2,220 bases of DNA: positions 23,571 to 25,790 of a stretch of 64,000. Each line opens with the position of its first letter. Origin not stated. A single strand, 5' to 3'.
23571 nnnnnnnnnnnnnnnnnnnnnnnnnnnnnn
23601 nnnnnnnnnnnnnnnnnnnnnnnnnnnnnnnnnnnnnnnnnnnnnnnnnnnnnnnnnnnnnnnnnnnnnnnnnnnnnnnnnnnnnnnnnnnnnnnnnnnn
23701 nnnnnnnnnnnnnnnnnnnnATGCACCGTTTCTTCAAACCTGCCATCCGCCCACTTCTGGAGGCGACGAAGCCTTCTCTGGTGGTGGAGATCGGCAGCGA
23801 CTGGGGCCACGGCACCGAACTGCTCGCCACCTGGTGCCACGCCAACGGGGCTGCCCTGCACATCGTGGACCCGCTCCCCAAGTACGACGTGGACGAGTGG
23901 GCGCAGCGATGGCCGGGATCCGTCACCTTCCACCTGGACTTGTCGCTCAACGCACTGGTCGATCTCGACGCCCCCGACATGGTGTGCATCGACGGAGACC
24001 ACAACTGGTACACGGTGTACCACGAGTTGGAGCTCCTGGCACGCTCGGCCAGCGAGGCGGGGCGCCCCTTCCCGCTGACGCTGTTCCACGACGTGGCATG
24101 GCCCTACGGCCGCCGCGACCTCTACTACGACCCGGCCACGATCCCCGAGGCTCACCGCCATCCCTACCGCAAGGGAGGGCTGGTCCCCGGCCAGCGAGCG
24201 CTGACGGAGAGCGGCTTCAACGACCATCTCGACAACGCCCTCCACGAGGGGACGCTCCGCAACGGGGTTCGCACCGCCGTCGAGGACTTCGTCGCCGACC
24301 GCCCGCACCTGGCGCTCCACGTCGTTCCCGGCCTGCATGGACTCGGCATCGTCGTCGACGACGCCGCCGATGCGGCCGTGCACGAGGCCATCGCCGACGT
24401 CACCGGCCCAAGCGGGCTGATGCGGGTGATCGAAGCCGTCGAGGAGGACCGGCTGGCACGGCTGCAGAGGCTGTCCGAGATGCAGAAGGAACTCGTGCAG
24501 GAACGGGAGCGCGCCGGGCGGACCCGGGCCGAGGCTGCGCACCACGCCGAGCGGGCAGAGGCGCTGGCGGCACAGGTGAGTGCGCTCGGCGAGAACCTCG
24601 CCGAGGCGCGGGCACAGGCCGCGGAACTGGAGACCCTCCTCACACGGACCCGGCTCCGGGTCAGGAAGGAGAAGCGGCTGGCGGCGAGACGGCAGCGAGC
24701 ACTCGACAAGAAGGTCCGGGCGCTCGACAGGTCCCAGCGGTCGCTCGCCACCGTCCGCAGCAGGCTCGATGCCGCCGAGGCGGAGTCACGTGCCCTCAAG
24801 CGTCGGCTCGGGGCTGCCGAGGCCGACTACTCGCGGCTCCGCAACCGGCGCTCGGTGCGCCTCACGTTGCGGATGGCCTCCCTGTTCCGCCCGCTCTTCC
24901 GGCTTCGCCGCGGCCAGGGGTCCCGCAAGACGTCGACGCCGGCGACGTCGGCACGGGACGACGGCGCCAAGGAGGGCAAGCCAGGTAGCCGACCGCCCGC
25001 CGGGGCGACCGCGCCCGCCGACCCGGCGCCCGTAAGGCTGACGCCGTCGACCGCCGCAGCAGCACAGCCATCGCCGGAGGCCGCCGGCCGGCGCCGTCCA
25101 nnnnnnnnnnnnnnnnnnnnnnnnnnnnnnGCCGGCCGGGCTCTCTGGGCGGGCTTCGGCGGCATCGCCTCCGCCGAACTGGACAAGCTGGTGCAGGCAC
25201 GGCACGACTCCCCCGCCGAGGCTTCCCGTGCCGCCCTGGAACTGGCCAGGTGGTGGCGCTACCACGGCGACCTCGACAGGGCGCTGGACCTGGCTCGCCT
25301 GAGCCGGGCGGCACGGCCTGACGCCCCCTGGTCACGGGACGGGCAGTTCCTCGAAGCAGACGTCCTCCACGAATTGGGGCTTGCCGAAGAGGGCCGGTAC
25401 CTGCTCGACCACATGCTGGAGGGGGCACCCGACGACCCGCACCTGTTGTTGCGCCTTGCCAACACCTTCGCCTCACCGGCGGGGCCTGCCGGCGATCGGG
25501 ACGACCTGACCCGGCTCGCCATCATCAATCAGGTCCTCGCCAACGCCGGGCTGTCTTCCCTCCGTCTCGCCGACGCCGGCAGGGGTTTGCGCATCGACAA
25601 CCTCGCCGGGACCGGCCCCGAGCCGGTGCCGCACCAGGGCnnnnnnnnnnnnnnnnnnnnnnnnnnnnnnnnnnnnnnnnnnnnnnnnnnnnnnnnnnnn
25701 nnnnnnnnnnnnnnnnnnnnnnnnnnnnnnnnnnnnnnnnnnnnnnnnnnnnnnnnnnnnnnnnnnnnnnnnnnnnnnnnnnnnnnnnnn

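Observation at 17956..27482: Two giant glycosyltransferases share a coiled-coil plus a conserved basic amphipathic motif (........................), a possible chain-length ruler or membrane tether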

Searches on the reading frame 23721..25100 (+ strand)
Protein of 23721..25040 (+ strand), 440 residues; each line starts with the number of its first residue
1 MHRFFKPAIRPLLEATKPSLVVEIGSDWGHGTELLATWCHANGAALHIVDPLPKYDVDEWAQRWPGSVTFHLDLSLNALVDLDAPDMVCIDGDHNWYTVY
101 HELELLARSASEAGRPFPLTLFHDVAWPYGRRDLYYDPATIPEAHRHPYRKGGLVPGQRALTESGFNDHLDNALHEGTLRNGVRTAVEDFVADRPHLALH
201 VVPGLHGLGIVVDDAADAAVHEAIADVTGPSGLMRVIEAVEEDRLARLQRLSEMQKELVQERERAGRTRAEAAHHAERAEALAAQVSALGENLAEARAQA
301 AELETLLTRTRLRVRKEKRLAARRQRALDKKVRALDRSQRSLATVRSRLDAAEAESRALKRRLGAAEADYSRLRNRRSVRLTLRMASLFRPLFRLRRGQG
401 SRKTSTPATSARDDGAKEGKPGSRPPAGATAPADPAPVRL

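Call 42: find_homologous_proteins(query=window:23721-25040:+, max_evalue=0.001)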
Query window:23721-25040:+ (440 aa): 1389 proteins with E <= 0.001 among 8000 candidates; the best 120 are listed.
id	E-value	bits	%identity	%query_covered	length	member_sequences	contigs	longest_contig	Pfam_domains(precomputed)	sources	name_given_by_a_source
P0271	2.4e-117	411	49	97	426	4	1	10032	PF13578.13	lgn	-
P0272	4.6e-112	393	62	60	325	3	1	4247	PF13578.13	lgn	-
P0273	2.0e-110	388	53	76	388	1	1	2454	PF13578.13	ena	-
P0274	1.5e-101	359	45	90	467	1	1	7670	PF13578.13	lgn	-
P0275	1.3e-82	296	43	94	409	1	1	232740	PF13578.13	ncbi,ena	-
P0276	5.6e-79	284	41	91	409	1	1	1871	PF13578.13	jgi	jgi:Methyltransferase domain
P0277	3.3e-74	268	41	91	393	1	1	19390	PF13578.13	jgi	jgi:hypothetical protein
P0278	9.0e-74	267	45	69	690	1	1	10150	PF04765.20,PF13578.13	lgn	-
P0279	1.1e-72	263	42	67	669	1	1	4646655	PF13489.13,PF13578.13,PF08242.19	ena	-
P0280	1.4e-72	263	40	92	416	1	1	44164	PF13578.13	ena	-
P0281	3.8e-72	262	47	59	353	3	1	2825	PF13578.13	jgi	-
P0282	5.4e-72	261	42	74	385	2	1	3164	PF08614.17,PF28256.1,PF05701.17,PF13578.13,PF28019.1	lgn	-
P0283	1.4e-71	260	46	69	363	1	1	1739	PF13578.13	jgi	jgi:hypothetical protein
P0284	1.6e-71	260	55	48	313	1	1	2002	PF13578.13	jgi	-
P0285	2.5e-71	259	40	93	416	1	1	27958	PF13578.13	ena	-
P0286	4.8e-71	258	39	98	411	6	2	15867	PF13578.13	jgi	jgi:hypothetical protein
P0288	2.5e-70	256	42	75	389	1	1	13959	PF13578.13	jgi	jgi:hypothetical protein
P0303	5.5e-69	251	40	85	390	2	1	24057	PF13578.13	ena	-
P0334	1.6e-66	243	47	65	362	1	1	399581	PF13578.13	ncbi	-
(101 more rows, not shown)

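Call 52: find_encoding_contigs(protein=P0275, flank=10000, max_places=2)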
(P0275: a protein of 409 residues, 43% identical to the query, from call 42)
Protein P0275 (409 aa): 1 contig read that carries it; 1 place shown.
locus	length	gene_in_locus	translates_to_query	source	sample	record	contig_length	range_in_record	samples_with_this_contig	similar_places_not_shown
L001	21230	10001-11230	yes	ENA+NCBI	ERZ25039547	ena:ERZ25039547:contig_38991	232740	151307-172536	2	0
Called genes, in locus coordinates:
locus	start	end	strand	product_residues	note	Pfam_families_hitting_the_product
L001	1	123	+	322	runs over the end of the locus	PF04101:Glyco_tran_28_C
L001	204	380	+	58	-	-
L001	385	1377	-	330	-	PF01551:Peptidase_M23, PF00395:SLH (faint)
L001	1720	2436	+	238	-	-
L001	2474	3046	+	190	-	PF13489:Methyltransf_23, PF13649:Methyltransf_25, PF08241:Methyltransf_11 (weak), PF08242:Methyltransf_12 (weak)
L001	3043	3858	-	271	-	PF00685:Sulfotransfer_1, PF13469:Sulfotransfer_3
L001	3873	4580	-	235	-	-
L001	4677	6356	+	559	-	PF02366:PMT, PF13231:PMT_2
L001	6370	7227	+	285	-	PF00535:Glycos_transf_2, PF13641:Glyco_tranf_2_3 (faint)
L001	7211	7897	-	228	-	PF01370:Epimerase, PF04321:RmlD_sub_bind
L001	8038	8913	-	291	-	PF00483:NTP_transferase, PF12804:NTP_transf_3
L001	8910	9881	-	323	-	PF01073:3Beta_HSD, PF01370:Epimerase, PF02719:Polysacc_synt_2, PF04321:RmlD_sub_bind, PF13460:NAD_binding_10 (weak), PF16363:GDP_Man_Dehyd, PF07993:NAD_binding_4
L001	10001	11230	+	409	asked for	PF13578:Methyltransf_24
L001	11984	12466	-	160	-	-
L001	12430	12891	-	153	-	PF04765:TOD1_MUCI70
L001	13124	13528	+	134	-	-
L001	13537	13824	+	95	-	PF13469:Sulfotransfer_3 (weak)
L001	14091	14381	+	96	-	-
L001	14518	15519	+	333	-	-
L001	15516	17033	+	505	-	-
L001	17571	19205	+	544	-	PF13524:Glyco_trans_1_2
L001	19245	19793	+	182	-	-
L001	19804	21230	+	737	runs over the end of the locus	PF13692:Glyco_trans_1_4 (weak)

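Call 65: search_protein_families(library=pfam, proteins=[L001:15516-17033:+, L001:19804-21228:+], max_evalue=0.001)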
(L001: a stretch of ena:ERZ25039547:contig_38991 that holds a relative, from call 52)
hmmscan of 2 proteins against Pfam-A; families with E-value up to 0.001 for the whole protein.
L001:15516-17033:+ (505 aa): 0 families

L001:19804-21228:+ (475 aa): 0 families

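Call 74: search_protein_families(library=ncbifam, proteins=[P0275, P0334, P0288], max_evalue=0.1)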
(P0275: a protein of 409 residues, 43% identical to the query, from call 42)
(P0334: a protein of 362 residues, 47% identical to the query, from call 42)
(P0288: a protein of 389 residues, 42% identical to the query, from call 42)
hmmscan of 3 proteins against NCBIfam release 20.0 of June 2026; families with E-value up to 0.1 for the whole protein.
P0275 (409 aa): 4 families
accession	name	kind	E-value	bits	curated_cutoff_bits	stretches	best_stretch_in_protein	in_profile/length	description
NF033930.1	pneumo_PspA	exception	0.00033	19.5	850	1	247-401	130-289/659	pneumococcal surface protein A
TIGR02168.1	SMC_prok_B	equivalog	0.0012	16.7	567.35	1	245-366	706-827/1181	chromosome segregation protein SMC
NF045487.1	ASRP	equivalog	0.0079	14.8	300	1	247-364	334-449/593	archaea-specific SMC-related protein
TIGR02169.1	SMC_prok_A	equivalog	0.029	12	729.4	1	255-365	290-400/1165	chromosome segregation protein SMC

P0334 (362 aa): 0 families

P0288 (389 aa): 0 families

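Call 77: predict_structure(alignment_id=A4)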
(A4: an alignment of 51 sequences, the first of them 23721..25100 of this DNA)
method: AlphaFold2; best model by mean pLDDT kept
length: 460 residues; sequences in the alignment: 51
mean_pLDDT: 79.9   pTM: 0.61
mean pLDDT of the five models: 79.9, 79.0, 78.1, 77.4, 76.1
residues with pLDDT >= 90: 231; 70-90: 103; 50-70: 52; < 50: 74
segments of 3 or more residues with pLDDT < 50: 371-425, 446-452
pLDDT, mean of each block of 10 residues (from residue 1): 90 97 94 97 97 94 96 95 97 86 98 97 79 62 79 80 74 69 89 96 83 93 92 87 88 93 95 96 97 96 96 95 94 89 80 72 59 45 45 37 39 39 47 51 48 53
secondary structure, 60 per line:
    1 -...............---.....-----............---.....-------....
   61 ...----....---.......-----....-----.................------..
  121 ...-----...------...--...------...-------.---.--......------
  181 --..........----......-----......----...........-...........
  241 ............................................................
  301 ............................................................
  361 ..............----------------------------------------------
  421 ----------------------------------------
elements in order: H2-16 E20-24 H30-41 E45-49 H57-63 E68-71 H75-81 E87-90 H96-112 E119-123 E152-154 H170-174 H183-192 E197-202 E208-213 H218-228 H230-374

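Call 99: find_encoding_contigs(protein=P0280, flank=10000, max_places=1)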
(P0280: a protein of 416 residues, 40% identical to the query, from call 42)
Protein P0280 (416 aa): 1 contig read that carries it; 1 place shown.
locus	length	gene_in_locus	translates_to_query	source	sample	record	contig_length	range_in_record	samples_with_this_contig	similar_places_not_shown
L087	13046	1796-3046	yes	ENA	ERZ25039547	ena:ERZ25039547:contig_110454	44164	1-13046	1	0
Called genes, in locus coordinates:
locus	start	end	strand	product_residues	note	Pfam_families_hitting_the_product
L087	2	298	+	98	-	?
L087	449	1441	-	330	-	PF01551:Peptidase_M23, PF00395:SLH (faint)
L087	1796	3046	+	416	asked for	PF13578:Methyltransf_24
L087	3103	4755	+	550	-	PF04765:TOD1_MUCI70, PF13469:Sulfotransfer_3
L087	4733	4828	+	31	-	-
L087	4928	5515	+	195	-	PF13489:Methyltransf_23 (weak), PF08241:Methyltransf_11 (weak), PF08242:Methyltransf_12 (faint), PF13649:Methyltransf_25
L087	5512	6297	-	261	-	PF00685:Sulfotransfer_1 (weak), PF13469:Sulfotransfer_3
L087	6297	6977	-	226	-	-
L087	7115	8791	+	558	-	PF02366:PMT, PF13231:PMT_2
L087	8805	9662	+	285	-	PF00535:Glycos_transf_2, PF13641:Glyco_tranf_2_3 (weak)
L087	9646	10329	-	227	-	PF01370:Epimerase (weak), PF04321:RmlD_sub_bind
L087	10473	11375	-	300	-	PF00483:NTP_transferase, PF12804:NTP_transf_3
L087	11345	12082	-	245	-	PF01370:Epimerase, PF02719:Polysacc_synt_2, PF04321:RmlD_sub_bind (faint), PF16363:GDP_Man_Dehyd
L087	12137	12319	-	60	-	PF01370:Epimerase (weak)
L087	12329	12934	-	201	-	PF13489:Methyltransf_23, PF13847:Methyltransf_31, PF13649:Methyltransf_25, PF08241:Methyltransf_11, PF08242:Methyltransf_12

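Call 100: find_encoding_contigs(protein=P0285, flank=10000, max_places=1)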
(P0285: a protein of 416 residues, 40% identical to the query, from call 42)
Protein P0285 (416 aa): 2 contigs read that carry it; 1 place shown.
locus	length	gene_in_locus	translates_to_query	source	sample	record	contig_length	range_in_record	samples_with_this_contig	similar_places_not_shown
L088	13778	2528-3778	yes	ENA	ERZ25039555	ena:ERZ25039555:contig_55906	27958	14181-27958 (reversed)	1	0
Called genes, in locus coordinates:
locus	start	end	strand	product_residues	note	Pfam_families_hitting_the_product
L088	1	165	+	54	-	?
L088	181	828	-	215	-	PF08241:Methyltransf_11, PF08242:Methyltransf_12 (weak), PF13649:Methyltransf_25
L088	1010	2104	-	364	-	PF01551:Peptidase_M23, PF00395:SLH (faint), PF01551:Peptidase_M23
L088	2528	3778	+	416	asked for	PF13578:Methyltransf_24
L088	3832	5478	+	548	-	PF04765:TOD1_MUCI70, PF00685:Sulfotransfer_1 (weak), PF13469:Sulfotransfer_3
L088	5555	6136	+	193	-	PF13489:Methyltransf_23 (weak), PF08241:Methyltransf_11 (weak), PF08242:Methyltransf_12 (faint), PF13649:Methyltransf_25 (weak)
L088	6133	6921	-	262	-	PF00685:Sulfotransfer_1, PF13469:Sulfotransfer_3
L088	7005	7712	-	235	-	PF13469:Sulfotransfer_3 (faint)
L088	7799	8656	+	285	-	PF00535:Glycos_transf_2, PF13641:Glyco_tranf_2_3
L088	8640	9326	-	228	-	PF01370:Epimerase, PF04321:RmlD_sub_bind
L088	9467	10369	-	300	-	PF00483:NTP_transferase, PF12804:NTP_transf_3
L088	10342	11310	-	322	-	PF01073:3Beta_HSD, PF01370:Epimerase, PF02719:Polysacc_synt_2, PF04321:RmlD_sub_bind, PF07993:NAD_binding_4, PF13460:NAD_binding_10, PF16363:GDP_Man_Dehyd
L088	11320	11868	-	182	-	PF00908:dTDP_sugar_isom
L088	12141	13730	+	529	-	PF09913:DUF2142, PF02366:PMT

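Call 101: find_encoding_contigs(protein=P0286, flank=10000, max_places=1)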
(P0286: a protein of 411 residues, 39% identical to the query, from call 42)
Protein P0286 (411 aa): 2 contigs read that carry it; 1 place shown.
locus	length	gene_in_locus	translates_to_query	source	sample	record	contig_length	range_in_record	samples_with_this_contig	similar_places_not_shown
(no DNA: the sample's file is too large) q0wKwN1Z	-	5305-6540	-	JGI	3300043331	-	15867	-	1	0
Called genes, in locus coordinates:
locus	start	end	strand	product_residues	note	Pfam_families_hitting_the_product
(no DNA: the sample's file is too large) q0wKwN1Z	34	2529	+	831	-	PF00535:Glycos_transf_2, PF10111:Glyco_tranf_2_2, PF13641:Glyco_tranf_2_3, PF13632:Glyco_trans_2_3 (weak), PF02709:Glyco_transf_7C (weak), PF04230:PS_pyruv_trans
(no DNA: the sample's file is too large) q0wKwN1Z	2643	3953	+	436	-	PF04101:Glyco_tran_28_C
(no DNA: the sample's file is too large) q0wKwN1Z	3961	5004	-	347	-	PF01551:Peptidase_M23, PF00395:SLH (faint)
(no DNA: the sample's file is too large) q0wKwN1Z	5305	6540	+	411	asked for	PF13578:Methyltransf_24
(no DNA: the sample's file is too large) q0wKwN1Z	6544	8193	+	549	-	PF04765:TOD1_MUCI70, PF00685:Sulfotransfer_1, PF13469:Sulfotransfer_3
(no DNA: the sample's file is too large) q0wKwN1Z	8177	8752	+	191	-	PF13489:Methyltransf_23, PF13649:Methyltransf_25 (weak)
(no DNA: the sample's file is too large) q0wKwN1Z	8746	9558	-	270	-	PF00685:Sulfotransfer_1, PF13469:Sulfotransfer_3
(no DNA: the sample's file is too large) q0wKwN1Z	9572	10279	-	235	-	-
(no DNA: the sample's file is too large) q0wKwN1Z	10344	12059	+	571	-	PF02366:PMT, PF13231:PMT_2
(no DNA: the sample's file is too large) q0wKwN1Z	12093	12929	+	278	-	PF00535:Glycos_transf_2, PF13641:Glyco_tranf_2_3 (faint)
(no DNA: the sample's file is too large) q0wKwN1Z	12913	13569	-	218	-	PF04321:RmlD_sub_bind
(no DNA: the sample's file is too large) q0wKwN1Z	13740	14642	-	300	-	PF00483:NTP_transferase, PF12804:NTP_transf_3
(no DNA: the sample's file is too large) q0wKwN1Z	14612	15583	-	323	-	PF01073:3Beta_HSD, PF01370:Epimerase, PF02719:Polysacc_synt_2, PF04321:RmlD_sub_bind, PF07993:NAD_binding_4, PF13460:NAD_binding_10, PF16363:GDP_Man_Dehyd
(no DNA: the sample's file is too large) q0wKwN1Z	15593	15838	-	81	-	PF00908:dTDP_sugar_isom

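Call 102: find_encoding_contigs(protein=P0277, flank=10000, max_places=1)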
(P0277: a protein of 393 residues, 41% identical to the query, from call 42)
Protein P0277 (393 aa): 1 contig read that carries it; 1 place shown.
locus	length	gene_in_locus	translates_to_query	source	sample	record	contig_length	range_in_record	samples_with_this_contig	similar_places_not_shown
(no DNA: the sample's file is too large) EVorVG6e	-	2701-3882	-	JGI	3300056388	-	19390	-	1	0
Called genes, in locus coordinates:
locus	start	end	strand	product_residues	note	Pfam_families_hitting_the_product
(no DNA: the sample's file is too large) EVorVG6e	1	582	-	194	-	?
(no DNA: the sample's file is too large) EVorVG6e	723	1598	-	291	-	PF00483:NTP_transferase, PF12804:NTP_transf_3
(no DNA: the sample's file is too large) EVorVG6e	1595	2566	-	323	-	PF01073:3Beta_HSD, PF01370:Epimerase, PF02719:Polysacc_synt_2, PF04321:RmlD_sub_bind, PF07993:NAD_binding_4, PF13460:NAD_binding_10, PF16363:GDP_Man_Dehyd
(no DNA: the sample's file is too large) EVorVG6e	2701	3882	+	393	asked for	PF13578:Methyltransf_24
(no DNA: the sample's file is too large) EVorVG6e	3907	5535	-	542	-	PF04765:TOD1_MUCI70, PF13469:Sulfotransfer_3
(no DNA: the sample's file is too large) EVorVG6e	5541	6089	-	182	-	PF00908:dTDP_sugar_isom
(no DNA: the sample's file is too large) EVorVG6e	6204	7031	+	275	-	PF13469:Sulfotransfer_3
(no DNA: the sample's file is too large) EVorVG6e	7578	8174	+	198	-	-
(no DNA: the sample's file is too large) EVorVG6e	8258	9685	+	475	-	-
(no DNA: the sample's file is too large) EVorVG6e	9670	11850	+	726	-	PF13641:Glyco_tranf_2_3 (weak), PF00535:Glycos_transf_2, PF10111:Glyco_tranf_2_2 (faint), PF13524:Glyco_trans_1_2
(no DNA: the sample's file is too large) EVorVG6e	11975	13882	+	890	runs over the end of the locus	PF13692:Glyco_trans_1_4 (weak)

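Call 103: find_encoding_contigs(protein=P0303, flank=10000, max_places=1)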
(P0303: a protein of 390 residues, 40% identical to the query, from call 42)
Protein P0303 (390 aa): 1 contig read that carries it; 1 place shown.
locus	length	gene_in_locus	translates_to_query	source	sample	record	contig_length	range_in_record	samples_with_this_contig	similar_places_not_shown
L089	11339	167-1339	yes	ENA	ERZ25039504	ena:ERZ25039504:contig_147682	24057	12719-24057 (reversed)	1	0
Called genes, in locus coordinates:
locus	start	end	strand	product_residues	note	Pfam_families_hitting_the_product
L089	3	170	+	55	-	?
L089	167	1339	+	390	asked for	PF13578:Methyltransf_24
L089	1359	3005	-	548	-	PF04765:TOD1_MUCI70, PF13469:Sulfotransfer_3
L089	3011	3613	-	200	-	PF00908:dTDP_sugar_isom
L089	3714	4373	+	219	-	PF13489:Methyltransf_23, PF13847:Methyltransf_31, PF08241:Methyltransf_11, PF08242:Methyltransf_12, PF13649:Methyltransf_25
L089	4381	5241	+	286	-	PF13469:Sulfotransfer_3 (faint)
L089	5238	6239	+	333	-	PF03706:LPG_synthase_TM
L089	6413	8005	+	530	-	PF09913:DUF2142, PF02366:PMT (weak), PF13231:PMT_2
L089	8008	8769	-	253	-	-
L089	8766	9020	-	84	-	PF00535:Glycos_transf_2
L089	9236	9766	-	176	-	-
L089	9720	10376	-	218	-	PF00884:Sulfatase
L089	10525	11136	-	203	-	-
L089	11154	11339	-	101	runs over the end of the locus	-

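Call 108: fold_search(model_id=the predicted structure, library=pdb)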
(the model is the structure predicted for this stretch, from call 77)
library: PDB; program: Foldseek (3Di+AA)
matches with E <= 10: 1690; with E <= 0.001: 127
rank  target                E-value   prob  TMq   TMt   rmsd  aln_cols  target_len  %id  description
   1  4qvk_A                6.9e-07  1.00  0.27  0.49   6.9       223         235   13  Apo-crystal structure of Podospora anserina methyltransferase PaMTH1 (released 2015-05-27)
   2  3ntv_A                9.3e-07  1.00  0.28  0.56   5.3       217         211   12  Crystal structure of a putative caffeoyl-CoA O-methyltransferase from Staphylococcus aureus (released 2011-07-06)
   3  5log_B                9.8e-07  1.00  0.28  0.54   6.0       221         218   18  Crystal Structure of SafC from Myxococcus xanthus bound to SAM (released 2017-06-21)
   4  8k1f_C                1.1e-06  1.00  0.26  0.54   5.9       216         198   11  Crystal Structure of TrmR from Fusobacterium nucleatum (released 2023-08-02)
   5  8z8p_D                1.5e-06  1.00  0.28  0.50   5.8       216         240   18  norbelladine 4'-O-methyltransferase S52M variant complexed with Mg and SAH (released 2024-08-07)
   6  8xe3_B                1.6e-06  1.00  0.28  0.50   5.8       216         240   17  norbelladine 4'-O-methyltransferase complexed with Mg and SAH (released 2024-08-07)
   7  8uke_F                1.6e-06  1.00  0.28  0.51   6.4       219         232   19  Crystal Structure of Norbelladine O-methyltransferase variant in complex with SAH (released 2024-03-20)
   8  8xe5_D                1.8e-06  1.00  0.28  0.51   5.9       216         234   17  norbelladine 4'-O-methyltransferase complexed with Mg, SAH, and 3,4-dihydroxybenzaldehyde (released 2024-08-07)
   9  8z8r_A                1.8e-06  1.00  0.28  0.49   6.0       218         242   17  norbelladine 4'-O-methyltransferase S52T complexed with Mg and SAH (released 2024-08-07)
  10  8z8o_B                1.8e-06  1.00  0.27  0.48   6.0       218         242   17  norbelladine 4'-O-methyltransferase Y186F complexed with Mg and SAH (released 2024-08-07)
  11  3ntv_B                1.9e-06  1.00  0.28  0.56   6.1       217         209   12  Crystal structure of a putative caffeoyl-CoA O-methyltransferase from Staphylococcus aureus (released 2011-07-06)
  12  8z8p_B                2.0e-06  1.00  0.27  0.49   5.9       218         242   17  norbelladine 4'-O-methyltransferase S52M variant complexed with Mg and SAH (released 2024-08-07)
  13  5zw3_A                2.1e-06  1.00  0.26  0.53   5.8       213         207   10  Crystal Structure of TrmR from B. subtilis (released 2018-07-11)
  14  3r3h_A                2.4e-06  1.00  0.28  0.55   5.6       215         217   12  Crystal structure of O-methyltransferase from Legionella pneumophila (released 2011-04-06)
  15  5zw4_A                2.4e-06  1.00  0.27  0.53   6.9       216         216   12  Crystal structure of tRNA bound TrmR (released 2018-07-11)
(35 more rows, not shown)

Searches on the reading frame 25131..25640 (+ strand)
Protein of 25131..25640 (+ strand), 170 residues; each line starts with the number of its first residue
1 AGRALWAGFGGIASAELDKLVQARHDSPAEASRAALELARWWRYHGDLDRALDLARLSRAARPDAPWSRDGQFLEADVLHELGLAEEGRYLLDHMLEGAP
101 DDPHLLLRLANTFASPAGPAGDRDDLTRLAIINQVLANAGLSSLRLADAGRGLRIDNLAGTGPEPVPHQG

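Call 98: search_protein_families(library=pfam, proteins=[window:25131-25640:+], max_evalue=1)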
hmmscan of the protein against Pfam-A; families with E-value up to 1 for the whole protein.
window:25131-25640:+ (170 aa): 4 families
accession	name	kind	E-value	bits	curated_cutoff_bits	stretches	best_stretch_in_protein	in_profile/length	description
PF13428.12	TPR_14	-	0.033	15.3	23.5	1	72-111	4-43/44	Tetratricopeptide repeat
PF04680.19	OGFr_III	-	0.11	12.8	27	1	115-122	9-16/20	Opioid growth factor receptor disordered repeat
PF14559.12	TPR_19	-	0.26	12.1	25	1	83-112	5-34/68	Tetratricopeptide repeat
PF13432.12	TPR_16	-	0.45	11.5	32.7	0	13-66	16-65/65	Tetratricopeptide repeat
